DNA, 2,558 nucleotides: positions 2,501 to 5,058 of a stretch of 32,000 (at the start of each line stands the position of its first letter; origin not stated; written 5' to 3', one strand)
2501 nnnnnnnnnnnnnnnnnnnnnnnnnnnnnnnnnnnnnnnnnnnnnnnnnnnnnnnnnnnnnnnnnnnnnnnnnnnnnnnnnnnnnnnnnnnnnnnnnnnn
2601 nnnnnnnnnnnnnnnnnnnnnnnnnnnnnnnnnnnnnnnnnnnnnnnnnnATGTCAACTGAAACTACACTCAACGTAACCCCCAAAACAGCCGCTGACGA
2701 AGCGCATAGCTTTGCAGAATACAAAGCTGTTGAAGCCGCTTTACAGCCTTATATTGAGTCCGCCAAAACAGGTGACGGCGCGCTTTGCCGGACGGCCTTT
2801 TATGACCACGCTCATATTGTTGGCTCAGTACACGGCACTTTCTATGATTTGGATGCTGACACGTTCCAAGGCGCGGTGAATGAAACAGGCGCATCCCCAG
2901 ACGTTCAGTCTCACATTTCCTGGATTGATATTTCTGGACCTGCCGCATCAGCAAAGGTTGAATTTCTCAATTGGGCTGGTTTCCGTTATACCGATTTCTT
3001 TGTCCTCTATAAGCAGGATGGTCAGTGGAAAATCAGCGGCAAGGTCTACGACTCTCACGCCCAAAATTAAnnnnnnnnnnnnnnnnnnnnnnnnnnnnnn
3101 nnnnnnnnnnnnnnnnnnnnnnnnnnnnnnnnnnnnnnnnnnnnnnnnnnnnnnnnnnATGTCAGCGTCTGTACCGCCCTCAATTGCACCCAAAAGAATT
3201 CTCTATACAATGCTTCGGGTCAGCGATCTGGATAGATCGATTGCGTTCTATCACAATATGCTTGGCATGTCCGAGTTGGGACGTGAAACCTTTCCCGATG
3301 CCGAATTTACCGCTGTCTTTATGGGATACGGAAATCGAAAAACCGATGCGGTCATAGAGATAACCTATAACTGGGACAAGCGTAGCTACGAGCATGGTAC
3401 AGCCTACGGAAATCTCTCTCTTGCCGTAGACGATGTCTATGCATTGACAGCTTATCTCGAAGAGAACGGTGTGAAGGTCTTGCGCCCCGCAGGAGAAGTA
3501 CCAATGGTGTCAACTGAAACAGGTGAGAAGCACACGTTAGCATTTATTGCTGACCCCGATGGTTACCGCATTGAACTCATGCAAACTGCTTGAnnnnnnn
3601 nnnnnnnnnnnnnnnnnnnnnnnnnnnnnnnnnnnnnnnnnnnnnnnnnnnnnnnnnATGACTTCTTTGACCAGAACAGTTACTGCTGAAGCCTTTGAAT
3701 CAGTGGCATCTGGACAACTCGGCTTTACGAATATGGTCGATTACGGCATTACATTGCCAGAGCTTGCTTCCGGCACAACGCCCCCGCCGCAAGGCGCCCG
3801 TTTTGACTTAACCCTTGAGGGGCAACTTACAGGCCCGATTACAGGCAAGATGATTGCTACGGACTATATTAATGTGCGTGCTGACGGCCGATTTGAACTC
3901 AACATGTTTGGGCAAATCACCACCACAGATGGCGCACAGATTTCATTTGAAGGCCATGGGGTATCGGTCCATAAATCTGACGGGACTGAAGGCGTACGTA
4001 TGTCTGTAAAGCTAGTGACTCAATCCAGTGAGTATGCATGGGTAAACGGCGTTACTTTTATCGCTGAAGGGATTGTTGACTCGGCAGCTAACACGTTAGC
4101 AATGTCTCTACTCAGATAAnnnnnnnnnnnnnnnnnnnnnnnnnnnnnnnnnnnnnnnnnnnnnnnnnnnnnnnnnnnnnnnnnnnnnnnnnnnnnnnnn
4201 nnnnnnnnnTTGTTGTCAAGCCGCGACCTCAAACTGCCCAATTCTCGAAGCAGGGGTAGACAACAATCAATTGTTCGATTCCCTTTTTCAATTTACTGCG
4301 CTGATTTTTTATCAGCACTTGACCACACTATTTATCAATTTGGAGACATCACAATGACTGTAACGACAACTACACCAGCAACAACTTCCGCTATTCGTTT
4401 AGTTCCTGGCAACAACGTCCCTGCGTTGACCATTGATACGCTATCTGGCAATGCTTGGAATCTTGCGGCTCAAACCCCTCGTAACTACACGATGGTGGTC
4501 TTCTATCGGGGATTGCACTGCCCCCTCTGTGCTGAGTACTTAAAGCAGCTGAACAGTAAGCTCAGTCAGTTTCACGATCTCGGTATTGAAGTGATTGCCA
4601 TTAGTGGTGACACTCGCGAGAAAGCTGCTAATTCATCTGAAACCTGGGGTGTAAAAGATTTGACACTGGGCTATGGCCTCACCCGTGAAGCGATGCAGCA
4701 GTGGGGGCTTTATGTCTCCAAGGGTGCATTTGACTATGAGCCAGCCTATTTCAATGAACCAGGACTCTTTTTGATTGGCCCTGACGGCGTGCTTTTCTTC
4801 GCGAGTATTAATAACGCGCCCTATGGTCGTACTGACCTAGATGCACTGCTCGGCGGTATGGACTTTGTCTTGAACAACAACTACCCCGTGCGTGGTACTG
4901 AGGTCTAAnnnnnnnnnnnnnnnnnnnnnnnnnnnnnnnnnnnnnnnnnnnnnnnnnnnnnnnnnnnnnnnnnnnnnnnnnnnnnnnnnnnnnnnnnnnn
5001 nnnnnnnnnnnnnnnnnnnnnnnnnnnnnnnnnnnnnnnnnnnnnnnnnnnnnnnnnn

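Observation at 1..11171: Expanded nemR-nemA-gloA-like electrophile/carbonyl detoxification array whose local repressor has decayed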

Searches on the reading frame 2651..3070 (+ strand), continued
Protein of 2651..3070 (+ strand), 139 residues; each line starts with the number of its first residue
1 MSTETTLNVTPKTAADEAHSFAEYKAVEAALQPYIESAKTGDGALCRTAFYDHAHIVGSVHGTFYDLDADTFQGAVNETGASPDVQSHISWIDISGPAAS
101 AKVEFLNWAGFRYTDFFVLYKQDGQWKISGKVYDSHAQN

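Call 54: find_encoding_contigs(protein=P0150, flank=10000, max_places=5)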
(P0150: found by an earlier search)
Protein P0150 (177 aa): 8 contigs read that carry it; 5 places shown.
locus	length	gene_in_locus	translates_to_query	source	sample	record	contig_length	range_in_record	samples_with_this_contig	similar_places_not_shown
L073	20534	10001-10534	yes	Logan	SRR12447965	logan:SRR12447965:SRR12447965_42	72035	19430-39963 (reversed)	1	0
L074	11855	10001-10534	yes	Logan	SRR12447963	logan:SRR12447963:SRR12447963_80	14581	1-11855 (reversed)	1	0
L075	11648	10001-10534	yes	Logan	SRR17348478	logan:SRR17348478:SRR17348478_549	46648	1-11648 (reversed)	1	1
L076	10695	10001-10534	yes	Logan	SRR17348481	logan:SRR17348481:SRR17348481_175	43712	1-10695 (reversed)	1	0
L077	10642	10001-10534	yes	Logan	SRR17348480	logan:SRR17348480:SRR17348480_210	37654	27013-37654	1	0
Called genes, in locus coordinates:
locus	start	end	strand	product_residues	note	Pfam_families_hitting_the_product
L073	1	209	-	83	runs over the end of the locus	-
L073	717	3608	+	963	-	PF00990:GGDEF, PF00563:EAL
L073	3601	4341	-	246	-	PF00702:Hydrolase, PF13419:HAD_2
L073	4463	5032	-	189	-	PF00188:CAP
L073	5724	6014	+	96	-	PF02686:GatC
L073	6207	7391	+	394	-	PF00346:Complex1_49kDa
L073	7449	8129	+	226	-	PF13489:Methyltransf_23, PF08241:Methyltransf_11 (weak), PF08242:Methyltransf_12, PF13649:Methyltransf_25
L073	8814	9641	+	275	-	PF00685:Sulfotransfer_1, PF13469:Sulfotransfer_3 (faint)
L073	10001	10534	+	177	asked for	PF00440:TetR_N, PF16925:TetR_C_13 (weak), PF21993:TetR_C_13_2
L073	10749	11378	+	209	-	PF02525:Flavodoxin_2, PF03358:FMN_red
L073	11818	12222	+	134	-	-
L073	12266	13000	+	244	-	PF00106:adh_short, PF01370:Epimerase (faint), PF08659:KR (faint), PF13561:adh_short_C2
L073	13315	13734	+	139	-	PF12893:Lumazine_bd_2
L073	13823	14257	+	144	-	PF00903:Glyoxalase, PF13669:Glyoxalase_4 (weak), PF21701:GLOD4_C (weak)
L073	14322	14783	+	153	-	PF11578:DUF3237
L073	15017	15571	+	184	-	PF00578:AhpC-TSA, PF08534:Redoxin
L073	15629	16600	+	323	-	PF08240:ADH_N, PF00107:ADH_zinc_N, PF13602:ADH_zinc_N_2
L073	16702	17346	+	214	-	PF02798:GST_N, PF13417:GST_N_3 (weak), PF13409:GST_N_2, PF00043:GST_C, PF14497:GST_C_3 (weak), PF13410:GST_C_2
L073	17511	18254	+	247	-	PF00106:adh_short, PF08659:KR, PF01370:Epimerase (weak), PF13561:adh_short_C2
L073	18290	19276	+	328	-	PF00890:FAD_binding_2 (weak), PF07992:Pyr_redox_2, PF13738:Pyr_redox_3 (faint)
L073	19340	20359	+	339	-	PF08240:ADH_N, PF00107:ADH_zinc_N, PF13602:ADH_zinc_N_2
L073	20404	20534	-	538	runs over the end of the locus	PF00069:Pkinase, PF07714:PK_Tyr_Ser-Thr, PF03109:ABC1 (weak)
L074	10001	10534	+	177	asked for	PF00440:TetR_N, PF16925:TetR_C_13 (weak), PF21993:TetR_C_13_2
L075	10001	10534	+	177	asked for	PF00440:TetR_N, PF16925:TetR_C_13 (weak), PF21993:TetR_C_13_2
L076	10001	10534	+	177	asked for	PF00440:TetR_N, PF16925:TetR_C_13 (weak), PF21993:TetR_C_13_2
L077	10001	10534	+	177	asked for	PF00440:TetR_N, PF16925:TetR_C_13 (weak), PF21993:TetR_C_13_2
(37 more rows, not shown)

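Call 56: find_encoding_contigs(protein=P0151, flank=6000, max_places=5)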
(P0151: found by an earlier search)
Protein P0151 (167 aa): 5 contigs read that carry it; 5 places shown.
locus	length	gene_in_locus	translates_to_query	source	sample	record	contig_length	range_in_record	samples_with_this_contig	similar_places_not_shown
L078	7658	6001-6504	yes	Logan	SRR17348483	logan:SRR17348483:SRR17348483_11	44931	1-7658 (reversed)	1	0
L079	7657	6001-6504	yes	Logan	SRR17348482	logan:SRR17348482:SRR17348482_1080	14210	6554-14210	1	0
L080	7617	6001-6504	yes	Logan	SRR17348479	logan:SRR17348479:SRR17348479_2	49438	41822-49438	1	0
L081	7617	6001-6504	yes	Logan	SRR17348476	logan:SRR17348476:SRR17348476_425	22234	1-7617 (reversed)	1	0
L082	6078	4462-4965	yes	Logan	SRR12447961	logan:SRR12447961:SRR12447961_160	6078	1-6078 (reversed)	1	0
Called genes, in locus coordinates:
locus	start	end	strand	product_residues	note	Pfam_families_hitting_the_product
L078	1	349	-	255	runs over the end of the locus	PF00702:Hydrolase, PF13419:HAD_2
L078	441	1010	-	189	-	PF00188:CAP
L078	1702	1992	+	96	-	PF02686:GatC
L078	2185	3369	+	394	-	PF00346:Complex1_49kDa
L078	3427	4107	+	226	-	PF13489:Methyltransf_23, PF08241:Methyltransf_11 (weak), PF08242:Methyltransf_12, PF13649:Methyltransf_25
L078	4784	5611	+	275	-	PF00685:Sulfotransfer_1, PF13469:Sulfotransfer_3 (faint)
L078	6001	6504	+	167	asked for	PF00440:TetR_N, PF16925:TetR_C_13 (weak), PF21993:TetR_C_13_2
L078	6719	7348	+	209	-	PF02525:Flavodoxin_2, PF03358:FMN_red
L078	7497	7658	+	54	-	?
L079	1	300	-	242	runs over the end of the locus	PF00702:Hydrolase, PF13419:HAD_2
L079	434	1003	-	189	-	PF00188:CAP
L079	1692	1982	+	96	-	PF02686:GatC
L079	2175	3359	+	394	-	PF00346:Complex1_49kDa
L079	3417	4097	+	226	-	PF13489:Methyltransf_23 (weak), PF08241:Methyltransf_11 (weak), PF08242:Methyltransf_12 (weak), PF13649:Methyltransf_25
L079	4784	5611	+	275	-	PF00685:Sulfotransfer_1, PF13469:Sulfotransfer_3 (faint)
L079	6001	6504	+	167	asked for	PF00440:TetR_N, PF16925:TetR_C_13 (weak), PF21993:TetR_C_13_2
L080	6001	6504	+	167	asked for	PF00440:TetR_N, PF16925:TetR_C_13 (weak), PF21993:TetR_C_13_2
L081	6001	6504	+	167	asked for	PF00440:TetR_N, PF16925:TetR_C_13 (weak), PF21993:TetR_C_13_2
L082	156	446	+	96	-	PF02686:GatC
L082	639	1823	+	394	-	PF00346:Complex1_49kDa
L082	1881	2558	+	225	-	PF13489:Methyltransf_23, PF08241:Methyltransf_11 (weak), PF08242:Methyltransf_12, PF13649:Methyltransf_25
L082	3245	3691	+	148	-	PF00685:Sulfotransfer_1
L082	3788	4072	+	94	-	-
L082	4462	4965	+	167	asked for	PF00440:TetR_N, PF16925:TetR_C_13 (weak), PF21993:TetR_C_13_2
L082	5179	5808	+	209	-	PF02525:Flavodoxin_2, PF03358:FMN_red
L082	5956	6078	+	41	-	?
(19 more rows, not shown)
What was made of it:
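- Tried and rejected: The shorter Logan gene call, P0151, worked (call 56).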

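Call 64: search_solved_structures(query=P0034, max_evalue=0.00001)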
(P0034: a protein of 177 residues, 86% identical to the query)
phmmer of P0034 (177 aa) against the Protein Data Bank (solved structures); distinct sequences matched with E-value up to 0.00001: 28.
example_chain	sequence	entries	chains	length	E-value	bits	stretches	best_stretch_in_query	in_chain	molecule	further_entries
3on4_A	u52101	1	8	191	9.4e-26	94.1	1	2-166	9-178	Transcriptional regulator, TetR family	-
2g7s_A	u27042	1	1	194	3.1e-24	89.1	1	7-169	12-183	transcriptional regulator, TetR family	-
3dpj_A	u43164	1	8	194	1.7e-12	51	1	3-163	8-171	Transcription regulator, TetR family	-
6srn_A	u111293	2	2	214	2.4e-09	40.8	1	4-113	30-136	TetR family transcriptional regulator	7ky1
2eh3_A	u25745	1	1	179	3.2e-09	40.3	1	4-85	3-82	Transcriptional regulator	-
5mqq_A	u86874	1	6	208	6.5e-09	39.3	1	3-85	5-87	AmtR protein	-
6gy3_A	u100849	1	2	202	9.9e-09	38.7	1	3-85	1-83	AmtR protein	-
5dy1_A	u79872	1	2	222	2.2e-08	37.6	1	3-85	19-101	TetR family transcriptional regulator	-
6mj1_A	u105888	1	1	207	2.3e-08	37.6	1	3-90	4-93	Probable HTH-type transcriptional regulator YttP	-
5dy0_A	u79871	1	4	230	2.3e-08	37.5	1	3-85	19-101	TetR family transcriptional regulator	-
5dxz_A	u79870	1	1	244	2.6e-08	37.4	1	3-85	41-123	TetR family transcriptional regulator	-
4mxm_A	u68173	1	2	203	3.9e-08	36.8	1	4-129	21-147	Transcriptional regulator I2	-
4mo7_A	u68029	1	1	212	4.4e-08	36.6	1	4-129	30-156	Transcriptional regulator I2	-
3dcf_A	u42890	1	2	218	4.9e-08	36.5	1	3-92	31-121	transcriptional regulator of the TetR/AcrR family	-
5d18_A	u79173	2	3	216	2.5e-07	34.2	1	4-102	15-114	TetR family transcriptional regulator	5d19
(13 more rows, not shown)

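Call 65: search_protein_families(library=ncbifam, proteins=[P0034, L082:5179-5808:+], max_evalue=0.00001)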
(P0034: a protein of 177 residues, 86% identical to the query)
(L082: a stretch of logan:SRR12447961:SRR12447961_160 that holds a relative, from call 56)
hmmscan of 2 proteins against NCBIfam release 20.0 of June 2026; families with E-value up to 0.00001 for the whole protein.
P0034 (177 aa): 7 families
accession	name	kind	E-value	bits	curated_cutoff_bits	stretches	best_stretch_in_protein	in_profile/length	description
NF037937.1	septum_RefZ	equivalog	1e-11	45.1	180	1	5-136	1-133/195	forespore capture DNA-binding protein RefZ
NF041196.1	ScbR_bind_reg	equivalog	1.6e-09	38.2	150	1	3-100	6-103/191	ScbR family autoregulator-binding transcription factor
NF053516.1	TranRepPrsAVib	equivalog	1.4e-08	34.8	300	1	3-87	6-91/208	TetR family transcriptional repressor PsrA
NF051457.1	acryl_TF_AcuR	equivalog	1.4e-07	31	247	1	3-175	17-200/204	acrylate utilization transcriptional regulator AcuR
NF058643.1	TranRegCurRPseudo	equivalog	2.6e-07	30.5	300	1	3-117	7-125/193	TetR family transcriptional repressor CurR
NF007949.0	PRK10668.1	equivalog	5.5e-07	29.3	271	1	3-60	11-68/216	multidrug efflux transporter transcriptional repressor AcrR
NF050111.1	TransRegSACE7040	equivalog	1.9e-06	27.9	250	1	4-118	2-115/186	SACE_7040 family transcriptional regulator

L082:5179-5808:+ (209 aa): 4 families
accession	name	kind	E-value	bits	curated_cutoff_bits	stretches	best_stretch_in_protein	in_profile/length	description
NF010075.0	PRK13556.1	subfamily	3.9e-26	92.3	188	1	1-205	1-203/208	FMN-dependent NADH-azoreductase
NF010074.0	PRK13555.1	equivalog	2.4e-21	76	432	1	1-194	23-215/230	FMN-dependent NADH-azoreductase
NF002370.0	PRK01355.1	subfamily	4.2e-10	39.5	143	1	1-201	1-190/199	FMN-dependent NADH-azoreductase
NF007280.0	PRK09739.1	equivalog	1.4e-09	37.9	162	1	2-177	4-163/199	NAD(P)H oxidoreductase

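Call 87: search_dna_similar(query=P0034, collection=plasmids, mode=protein, max_evalue=1e-20, max_rows=12)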
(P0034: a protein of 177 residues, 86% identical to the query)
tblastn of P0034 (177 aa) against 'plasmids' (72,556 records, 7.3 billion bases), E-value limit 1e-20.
Records with a match: 49; places in all: 50; records where one place covers at least 80% of the query: 49.
Best place of each record, by identity: <60% 49.
By first word of the organism name: Rhizobium 8; Pantoea 8; Sinorhizobium 7; Azospirillum 4; Neorhizobium 4; Deinococcus 2; Vibrio 2; Pararhizobium 2; Caballeronia 2; Rhodobacteraceae 1; and 9 more.
By predicted mobility (MOB-suite, as given by PLSDB): non-mobilizable 36; conjugative 9; mobilizable 4.
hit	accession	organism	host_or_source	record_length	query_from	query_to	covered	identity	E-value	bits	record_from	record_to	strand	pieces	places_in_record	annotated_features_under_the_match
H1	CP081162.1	Rhodobacteraceae bacterium S2214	-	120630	3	172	96%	35.8%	1e-26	112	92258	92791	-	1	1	TetR/AcrR family transcriptional regulator | FAD-dependent oxidoreductase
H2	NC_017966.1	Tistrella mobilis KA081020-065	-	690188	3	175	98%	34.6%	9e-23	101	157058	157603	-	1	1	TetR/AcrR family transcriptional regulator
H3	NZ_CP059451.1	Azospirillum brasilense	Prokaryotes,soil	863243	1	168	95%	34.4%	2e-22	100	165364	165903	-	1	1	TetR/AcrR family transcriptional regulator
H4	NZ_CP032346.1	Azospirillum brasilense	soil sample,Agricultural field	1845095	1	168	95%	34.4%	3e-22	99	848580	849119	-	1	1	record has no annotation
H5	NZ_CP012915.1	Azospirillum brasilense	Digitaria eriantha,microbe,root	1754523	1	168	95%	34.4%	7e-22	99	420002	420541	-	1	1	none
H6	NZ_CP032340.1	Azospirillum brasilense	soil sample,Agricultural field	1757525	1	168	95%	34.4%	7e-22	99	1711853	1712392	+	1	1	none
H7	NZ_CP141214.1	Sinorhizobium meliloti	alfalfa,Isolate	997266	3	166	93%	35.3%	2e-25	108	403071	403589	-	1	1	TetR/AcrR family transcriptional regulator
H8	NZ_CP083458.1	Deinococcus taeanensis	whole organism,coastal dune soil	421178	3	165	92%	35.3%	5e-26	110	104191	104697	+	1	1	TetR/AcrR family transcriptional regulator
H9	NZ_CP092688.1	Vibrio campbellii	Hippocampus kuda,Pure isolate,aquarium ...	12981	1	173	98%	33.2%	1e-22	100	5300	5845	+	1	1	TetR/AcrR family transcriptional regulator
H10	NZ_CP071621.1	Rhizobium bangladeshense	lentil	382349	1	163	92%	35.1%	7e-26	109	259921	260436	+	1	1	TetR/AcrR family transcriptional regulator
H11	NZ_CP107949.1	Streptomyces sp. NBC_00388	-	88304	4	164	91%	35.4%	2e-25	108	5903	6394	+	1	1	TetR/AcrR family transcriptional regulator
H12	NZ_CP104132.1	Sinorhizobium sp. K101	Phaseolus vulgaris,cell ...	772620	3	166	93%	34.7%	1e-24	106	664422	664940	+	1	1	TetR/AcrR family transcriptional regulator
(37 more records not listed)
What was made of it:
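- Tried and rejected: A tblastn with TetR_B found only relatives below 60% identity, about 33-36% in the listed rows (call 87).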

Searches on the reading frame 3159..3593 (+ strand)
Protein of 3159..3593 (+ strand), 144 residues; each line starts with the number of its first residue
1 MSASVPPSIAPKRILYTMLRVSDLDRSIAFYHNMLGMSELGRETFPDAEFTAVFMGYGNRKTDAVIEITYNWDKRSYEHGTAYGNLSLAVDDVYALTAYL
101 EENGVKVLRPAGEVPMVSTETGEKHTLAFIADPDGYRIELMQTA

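Call 4: search_protein_families(library=pfam, proteins=[window:3159-3593:+], max_evalue=0.01)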
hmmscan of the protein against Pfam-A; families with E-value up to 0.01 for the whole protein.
window:3159-3593:+ (144 aa): 3 families
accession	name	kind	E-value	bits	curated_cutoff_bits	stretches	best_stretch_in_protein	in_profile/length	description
PF00903.31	Glyoxalase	-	5.4e-20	72.4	20.6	1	13-140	1-121/121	Glyoxalase/Bleomycin resistance protein/Dioxygenase superfamily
PF13669.12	Glyoxalase_4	-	2.1e-09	38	27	1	21-109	7-95/109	Glyoxalase/Bleomycin resistance protein/Dioxygenase superfamily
PF22677.2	Ble-like_N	-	0.0067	16.6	24.5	0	13-36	1-24/41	Bleomycin resistance protein-like N-terminal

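Call 29: search_protein_families(library=ncbifam, proteins=[window:3159-3593:+], max_evalue=0.00001)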
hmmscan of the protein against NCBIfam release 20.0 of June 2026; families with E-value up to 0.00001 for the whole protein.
window:3159-3593:+ (144 aa): 5 families
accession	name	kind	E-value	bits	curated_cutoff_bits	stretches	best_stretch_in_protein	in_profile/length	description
TIGR00068.2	glyox_I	equivalog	1.3e-34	119.2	120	1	14-143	2-140/143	lactoylglutathione lyase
NF007629.0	PRK10291.1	equivalog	1.7e-33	115.4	246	1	13-142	2-125/135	lactoylglutathione lyase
NF050074.1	glyox_I_GloA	exception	9.4e-27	93.6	165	1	14-142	2-121/121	lactoylglutathione lyase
NF050075.1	SMU1112c_YaeR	equivalog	4.5e-06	26.9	140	1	19-141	9-124/125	SMU1112c/YaeR family gloxylase I-like metalloprotein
TIGR03081.1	metmalonyl_epim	equivalog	6.4e-06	26.7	114.95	1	19-110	7-101/129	methylmalonyl-CoA epimerase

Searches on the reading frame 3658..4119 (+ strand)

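Call 4: search_protein_families(library=pfam, proteins=[window:3658-4119:+], max_evalue=0.01)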
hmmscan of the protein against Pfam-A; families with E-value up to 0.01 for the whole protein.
window:3658-4119:+ (153 aa): 1 family
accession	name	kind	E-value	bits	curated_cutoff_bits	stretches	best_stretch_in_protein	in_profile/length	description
PF11578.13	DUF3237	-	1.6e-10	41.4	24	1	52-140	33-137/149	Protein of unknown function (DUF3237)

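Call 29: search_protein_families(library=ncbifam, proteins=[window:3658-4119:+], max_evalue=0.00001)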
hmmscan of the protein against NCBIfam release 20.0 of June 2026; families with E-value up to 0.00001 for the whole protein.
window:3658-4119:+ (153 aa): 0 families

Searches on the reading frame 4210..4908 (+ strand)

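Call 4: search_protein_families(library=pfam, proteins=[window:4210-4908:+], max_evalue=0.01)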
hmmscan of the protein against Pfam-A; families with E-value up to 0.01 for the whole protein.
window:4210-4908:+ (232 aa): 2 families
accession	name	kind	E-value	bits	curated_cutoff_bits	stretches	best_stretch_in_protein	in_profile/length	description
PF00578.27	AhpC-TSA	-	4.8e-16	59.3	26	1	67-195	2-121/124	AhpC/TSA family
PF08534.16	Redoxin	-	6.4e-10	39.4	26.6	1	67-205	3-138/148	Redoxin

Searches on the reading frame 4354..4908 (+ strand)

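Call 29: search_protein_families(library=ncbifam, proteins=[window:4354-4908:+], max_evalue=0.00001)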
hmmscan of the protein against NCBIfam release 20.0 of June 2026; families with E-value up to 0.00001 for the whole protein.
window:4354-4908:+ (184 aa): 1 family
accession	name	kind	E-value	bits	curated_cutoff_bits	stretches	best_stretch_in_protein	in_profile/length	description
NF040769.1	SelL_rel_redox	subfamily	2.5e-09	37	120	1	22-97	3-78/173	SelL-related redox protein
